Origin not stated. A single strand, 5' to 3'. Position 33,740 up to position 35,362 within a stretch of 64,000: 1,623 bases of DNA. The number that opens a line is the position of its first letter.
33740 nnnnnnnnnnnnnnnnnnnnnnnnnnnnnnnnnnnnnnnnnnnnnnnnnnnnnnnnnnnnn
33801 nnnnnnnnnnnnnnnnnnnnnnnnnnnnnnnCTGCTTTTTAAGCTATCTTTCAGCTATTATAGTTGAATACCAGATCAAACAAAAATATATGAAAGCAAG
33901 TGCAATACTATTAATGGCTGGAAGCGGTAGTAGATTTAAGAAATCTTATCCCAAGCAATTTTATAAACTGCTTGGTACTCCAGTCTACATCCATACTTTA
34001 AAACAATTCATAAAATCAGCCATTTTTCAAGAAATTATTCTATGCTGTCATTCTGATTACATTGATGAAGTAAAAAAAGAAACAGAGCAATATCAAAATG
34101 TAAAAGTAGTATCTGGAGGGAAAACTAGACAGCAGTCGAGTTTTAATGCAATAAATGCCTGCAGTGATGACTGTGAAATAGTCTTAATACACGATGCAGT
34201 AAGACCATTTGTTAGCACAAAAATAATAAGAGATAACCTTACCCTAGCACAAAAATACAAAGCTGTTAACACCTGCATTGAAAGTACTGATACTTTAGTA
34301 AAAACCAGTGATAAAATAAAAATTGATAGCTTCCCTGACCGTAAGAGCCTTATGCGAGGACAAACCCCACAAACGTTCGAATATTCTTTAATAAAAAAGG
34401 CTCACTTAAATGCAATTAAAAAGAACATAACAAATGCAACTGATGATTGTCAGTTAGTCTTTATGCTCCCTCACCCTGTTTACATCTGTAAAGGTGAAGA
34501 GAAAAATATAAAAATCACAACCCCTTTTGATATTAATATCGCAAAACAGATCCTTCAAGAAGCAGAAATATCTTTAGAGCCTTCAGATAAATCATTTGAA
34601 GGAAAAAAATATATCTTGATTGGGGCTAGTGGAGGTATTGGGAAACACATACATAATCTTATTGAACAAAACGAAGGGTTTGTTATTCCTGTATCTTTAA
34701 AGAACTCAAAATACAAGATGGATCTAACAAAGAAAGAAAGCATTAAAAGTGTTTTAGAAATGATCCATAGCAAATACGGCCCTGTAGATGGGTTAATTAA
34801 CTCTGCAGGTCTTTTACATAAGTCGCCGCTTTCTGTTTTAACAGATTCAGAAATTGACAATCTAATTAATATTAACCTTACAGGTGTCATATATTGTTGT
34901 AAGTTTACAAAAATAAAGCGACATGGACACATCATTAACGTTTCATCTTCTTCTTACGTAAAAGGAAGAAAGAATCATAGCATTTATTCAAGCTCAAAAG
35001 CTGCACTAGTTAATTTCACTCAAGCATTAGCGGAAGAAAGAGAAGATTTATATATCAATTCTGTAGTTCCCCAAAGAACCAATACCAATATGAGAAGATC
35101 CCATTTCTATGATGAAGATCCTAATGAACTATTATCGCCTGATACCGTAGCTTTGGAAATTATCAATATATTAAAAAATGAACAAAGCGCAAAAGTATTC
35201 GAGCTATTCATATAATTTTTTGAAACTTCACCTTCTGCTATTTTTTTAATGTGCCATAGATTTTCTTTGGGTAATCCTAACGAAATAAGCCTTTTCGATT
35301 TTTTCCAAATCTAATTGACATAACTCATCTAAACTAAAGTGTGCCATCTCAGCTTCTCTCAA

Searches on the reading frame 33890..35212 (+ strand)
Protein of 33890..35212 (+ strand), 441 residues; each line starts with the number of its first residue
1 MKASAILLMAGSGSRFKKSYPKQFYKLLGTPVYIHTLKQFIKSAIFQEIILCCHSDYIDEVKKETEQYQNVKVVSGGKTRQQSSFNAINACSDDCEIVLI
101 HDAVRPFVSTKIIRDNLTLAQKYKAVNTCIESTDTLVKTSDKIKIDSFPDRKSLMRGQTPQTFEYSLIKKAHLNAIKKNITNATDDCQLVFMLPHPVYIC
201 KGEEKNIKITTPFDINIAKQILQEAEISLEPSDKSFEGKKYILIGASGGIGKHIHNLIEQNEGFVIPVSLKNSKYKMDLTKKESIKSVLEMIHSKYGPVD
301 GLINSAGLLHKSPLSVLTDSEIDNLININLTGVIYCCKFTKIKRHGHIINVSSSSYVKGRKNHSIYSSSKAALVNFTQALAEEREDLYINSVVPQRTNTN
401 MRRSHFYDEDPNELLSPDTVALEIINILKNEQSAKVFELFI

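Call 22: find_related_loci(query=A2, collection=genome_contigs, flank=6000)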
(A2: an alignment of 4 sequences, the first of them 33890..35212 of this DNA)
Query A2 (441 aa) in genome_contigs; peptide patterns used: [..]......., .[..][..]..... (x = any residue, [..] = any of these).
89 stretches matched a pattern; 42 encode a relative of the query (tblastn E <= 1e-3); 42 distinct loci.
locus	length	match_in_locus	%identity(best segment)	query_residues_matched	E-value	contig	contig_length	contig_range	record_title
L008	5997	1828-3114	50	1-431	1e-132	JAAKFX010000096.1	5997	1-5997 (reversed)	MAG: Candidatus Anoxychlamydiales bacterium isolate KR126_chlam_6 KR126chlam6_96, whole genome shotgun sequence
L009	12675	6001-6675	47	4-227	3e-59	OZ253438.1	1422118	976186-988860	MAG: Chlamydiales bacterium isolate 429d70ff-2b12-4698-8b97-15b6eb0173f8 genome assembly, chromosome: 1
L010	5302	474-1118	46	4-219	3e-57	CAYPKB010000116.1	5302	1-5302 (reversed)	MAG TPA_asm: uncultured bacterium isolate SRP141376_co1_3 genome assembly, contig: NODE_25139_length_5302_cov_3.069945,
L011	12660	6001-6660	42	4-222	2e-42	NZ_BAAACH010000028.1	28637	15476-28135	Clostridium sartagoforme strain JCM 1413 sequence28, whole genome shotgun sequence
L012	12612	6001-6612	42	1-219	4e-42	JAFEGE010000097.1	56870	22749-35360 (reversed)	MAG: Verrucomicrobia bacterium isolate SZAS-1 CK_MAG-60__97__length-56870, whole genome shotgun sequence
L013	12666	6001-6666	39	4-223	1e-40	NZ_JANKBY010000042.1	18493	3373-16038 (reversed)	Terrisporobacter muris strain DSM 29186 NODE_42_length_18493_cov_46.885277, whole genome shotgun sequence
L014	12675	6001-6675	40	1-223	4e-40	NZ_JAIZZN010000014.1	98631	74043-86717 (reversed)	Clostridium sp. CS001 contig00014, whole genome shotgun sequence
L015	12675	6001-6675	39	2-224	2e-39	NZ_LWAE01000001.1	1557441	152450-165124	Clostridium magnum DSM 2767 CLMAG_contig000001, whole genome shotgun sequence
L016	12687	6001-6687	40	2-228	6e-39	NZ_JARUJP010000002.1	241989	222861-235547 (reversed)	Clostridium tanneri strain A1-XYC3 assembly_contig_2, whole genome shotgun sequence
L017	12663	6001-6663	42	5-223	6e-39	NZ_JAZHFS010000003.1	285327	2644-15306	Clostridium frigoriphilum strain 14F 3, whole genome shotgun sequence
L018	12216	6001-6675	39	2-224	9e-39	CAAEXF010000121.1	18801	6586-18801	MAG TPA_asm: Clostridiaceae bacterium, isolate HGM11636, WGS project CAAEXF010000000 data, contig: SRS000991_6_k119_1870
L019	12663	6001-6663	41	5-223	3e-38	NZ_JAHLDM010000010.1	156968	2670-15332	Clostridium estertheticum strain CF002 contig00010, whole genome shotgun sequence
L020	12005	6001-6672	39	2-223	3e-38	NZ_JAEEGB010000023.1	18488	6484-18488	Clostridium aciditolerans strain DSM 17425 DSM17425_contig_23, whole genome shotgun sequence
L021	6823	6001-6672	38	2-223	5e-38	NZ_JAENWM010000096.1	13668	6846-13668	MAG: Clostridium sp. isolate 5_8_m_bin12 k141_970910_length_13668_cov_231.4478, whole genome shotgun sequence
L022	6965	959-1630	41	2-223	5e-38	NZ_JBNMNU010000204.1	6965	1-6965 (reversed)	MAG: Clostridium sp. isolate 3300053697_61 Ga0535652_0015917, whole genome shotgun sequence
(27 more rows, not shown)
